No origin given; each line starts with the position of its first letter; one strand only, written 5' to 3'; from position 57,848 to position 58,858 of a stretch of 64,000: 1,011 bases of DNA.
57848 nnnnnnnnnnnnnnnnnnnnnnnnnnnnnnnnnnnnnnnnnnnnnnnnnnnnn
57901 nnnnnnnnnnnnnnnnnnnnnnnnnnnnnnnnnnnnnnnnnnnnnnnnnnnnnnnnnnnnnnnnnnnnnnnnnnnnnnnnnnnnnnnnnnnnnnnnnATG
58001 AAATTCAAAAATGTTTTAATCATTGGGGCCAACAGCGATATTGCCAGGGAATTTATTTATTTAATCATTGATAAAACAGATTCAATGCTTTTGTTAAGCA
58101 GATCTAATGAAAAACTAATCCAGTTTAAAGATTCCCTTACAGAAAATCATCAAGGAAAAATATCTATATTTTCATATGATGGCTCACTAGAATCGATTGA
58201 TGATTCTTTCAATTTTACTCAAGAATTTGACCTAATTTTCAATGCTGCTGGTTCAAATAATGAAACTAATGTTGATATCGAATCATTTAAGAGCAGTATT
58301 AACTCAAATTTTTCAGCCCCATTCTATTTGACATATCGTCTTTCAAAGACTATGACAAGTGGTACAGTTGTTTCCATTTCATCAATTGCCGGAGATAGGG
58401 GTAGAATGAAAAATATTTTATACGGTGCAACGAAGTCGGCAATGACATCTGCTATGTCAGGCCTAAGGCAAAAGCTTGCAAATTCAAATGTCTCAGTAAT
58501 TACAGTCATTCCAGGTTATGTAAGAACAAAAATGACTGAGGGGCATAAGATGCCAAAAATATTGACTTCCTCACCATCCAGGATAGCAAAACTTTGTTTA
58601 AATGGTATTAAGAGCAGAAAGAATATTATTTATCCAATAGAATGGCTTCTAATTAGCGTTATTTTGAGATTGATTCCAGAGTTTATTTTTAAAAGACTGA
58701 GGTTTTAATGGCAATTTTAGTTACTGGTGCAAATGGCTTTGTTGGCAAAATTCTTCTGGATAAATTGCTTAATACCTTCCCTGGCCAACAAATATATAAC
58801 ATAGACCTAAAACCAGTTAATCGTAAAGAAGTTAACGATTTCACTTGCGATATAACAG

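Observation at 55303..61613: Mycobacterial-type polyprenyl-phospho-arabinofuranose (DPA-like) donor pathway with GtrA and GT-C partners inside a Gram-negative Wzx/Wzy glycan locus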

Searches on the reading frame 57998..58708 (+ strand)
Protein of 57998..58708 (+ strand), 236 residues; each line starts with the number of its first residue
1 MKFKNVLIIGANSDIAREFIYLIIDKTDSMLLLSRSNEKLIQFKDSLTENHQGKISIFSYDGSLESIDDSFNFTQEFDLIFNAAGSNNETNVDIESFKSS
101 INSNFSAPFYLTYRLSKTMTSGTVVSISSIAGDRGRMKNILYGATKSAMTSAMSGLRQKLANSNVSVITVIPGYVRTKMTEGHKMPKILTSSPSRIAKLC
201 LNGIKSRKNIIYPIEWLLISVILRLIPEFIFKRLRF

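Call 3: search_protein_families(library=pfam, proteins=[window:57998-58708:+], max_evalue=0.01)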
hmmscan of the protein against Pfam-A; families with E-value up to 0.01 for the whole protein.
window:57998-58708:+ (236 aa): 3 families
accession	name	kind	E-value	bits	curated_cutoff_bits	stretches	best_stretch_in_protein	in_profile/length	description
PF00106.31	adh_short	-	2.6e-27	96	26.6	1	4-182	1-189/195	short chain dehydrogenase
PF13561.12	adh_short_C2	-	1.8e-12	47.8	27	1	75-190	70-192/236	Enoyl-(Acyl carrier protein) reductase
PF08659.16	KR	-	0.0013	19.1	22.6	1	6-166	3-172/180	KR domain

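Call 4: search_protein_families(library=ncbifam, proteins=[window:57998-58708:+], max_evalue=0.01)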
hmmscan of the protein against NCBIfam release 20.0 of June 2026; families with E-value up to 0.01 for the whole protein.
window:57998-58708:+ (236 aa): 163 families (the best 25 are shown)
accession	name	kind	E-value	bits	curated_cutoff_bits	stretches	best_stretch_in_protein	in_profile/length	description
NF005489.0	PRK07102.1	equivalog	8.5e-53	179.4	267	1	4-235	2-242/243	SDR family oxidoreductase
NF053786.1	DcplherypntRedDprE2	equivalog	5.4e-28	98.3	250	1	4-235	9-251/252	decaprenylphospho-beta-D-erythro-pentofuranosid-2-ulose 2-reductase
NF005437.0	PRK07024.1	equivalog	5.4e-23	81.7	266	1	3-234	4-246/259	SDR family oxidoreductase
NF004110.0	PRK05599.1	equivalog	9.7e-21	74.4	362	1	5-234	2-244/246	SDR family oxidoreductase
NF047420.2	EF_P_mod_YmfI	equivalog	3.6e-19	69.4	238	1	6-182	2-185/236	elongation factor P 5-aminopentanone reductase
NF006099.0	PRK08251.1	equivalog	1.4e-18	67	253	1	3-234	4-249/250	SDR family oxidoreductase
NF006118.0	PRK08264.1-4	subfamily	5e-18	65.5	279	1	2-213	4-216/244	SDR family oxidoreductase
NF004825.0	PRK06181.1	equivalog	9.1e-18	64.5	215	1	3-180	6-193/268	SDR family oxidoreductase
NF004199.0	PRK05653.1-4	equivalog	3.2e-17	62.9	301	1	4-182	6-195/247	3-oxoacyl-ACP reductase FabG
TIGR01830.1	3oxo_ACP_reduc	equivalog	5.9e-17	62.2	297.75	1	6-181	1-187/239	3-oxoacyl-[acyl-carrier-protein] reductase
NF005067.0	PRK06484.1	equivalog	3.9e-16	58.7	713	1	4-181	10-197/524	short chain dehydrogenase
TIGR01829.1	AcAcCoA_reduct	subfamily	2.6e-15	56.7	302.1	1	55-182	57-190/242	acetoacetyl-CoA reductase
NF006073.0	PRK08219.1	equivalog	2.7e-15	56.7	218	1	3-181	3-180/227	SDR family oxidoreductase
NF005559.1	PRK07231.1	subfamily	4.6e-15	55.8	215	1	4-183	5-194/249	glucose 1-dehydrogenase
NF006119.0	PRK08264.1-5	subfamily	1.1e-13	51.2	249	1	63-209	58-205/233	SDR family oxidoreductase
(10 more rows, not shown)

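Call 72: search_solved_structures(query=window:57998-58708:+, max_evalue=1e-8)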
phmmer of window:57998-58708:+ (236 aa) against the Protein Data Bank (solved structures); distinct sequences matched with E-value up to 1e-8: 18.
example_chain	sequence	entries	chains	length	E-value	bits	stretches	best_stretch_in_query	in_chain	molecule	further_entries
21gq_C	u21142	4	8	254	3.6e-13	52.8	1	117-234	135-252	Decaprenylphosphoryl-2-keto-beta-D-erythro-pentose reductase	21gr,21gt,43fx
5gwt_A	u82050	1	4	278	2.3e-12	50.1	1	5-217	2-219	4-hydroxyisolecuine dehydrogenase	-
5gwr_A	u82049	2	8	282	2.5e-12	50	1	4-217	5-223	4-hydroxyisolecuine dehydrogenase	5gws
2c07_A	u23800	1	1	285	3.3e-10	43.1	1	5-182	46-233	3-OXOACYL-(ACYL-CARRIER PROTEIN) REDUCTASE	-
3f9i_A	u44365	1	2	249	5.5e-10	42.4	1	4-182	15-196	3-oxoacyl-[acyl-carrier-protein] reductase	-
4qec_A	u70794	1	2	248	1.1e-09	41.4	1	4-180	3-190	ElxO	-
3rku_A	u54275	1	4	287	2.3e-09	40.3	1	4-179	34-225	Oxidoreductase YMR226C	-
4is2_A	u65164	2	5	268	2.4e-09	40.3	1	76-189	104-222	Bile acid 3-alpha hydroxysteroid dehydrogenase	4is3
4rzh_A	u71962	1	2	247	3.3e-09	39.8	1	73-190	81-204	3-oxoacyl-[acyl-carrier protein] reductase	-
4qed_A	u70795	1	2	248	3.9e-09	39.6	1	4-180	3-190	ElxO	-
6t5x_A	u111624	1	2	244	3.9e-09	39.6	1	4-182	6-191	3-oxoacyl-[acyl-carrier-protein] reductase FabG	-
6t7m_A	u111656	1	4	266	5.2e-09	39.2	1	4-182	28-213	3-oxoacyl-[acyl-carrier-protein] reductase FabG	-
3lyl_A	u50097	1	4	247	5.6e-09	39.1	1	4-181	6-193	3-oxoacyl-(Acyl-carrier-protein) reductase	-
6t77_A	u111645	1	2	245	7.2e-09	38.7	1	4-181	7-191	3-oxoacyl-ACP reductase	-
4iin_A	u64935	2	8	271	7.3e-09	38.7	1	4-217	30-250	3-ketoacyl-acyl carrier protein reductase (FabG)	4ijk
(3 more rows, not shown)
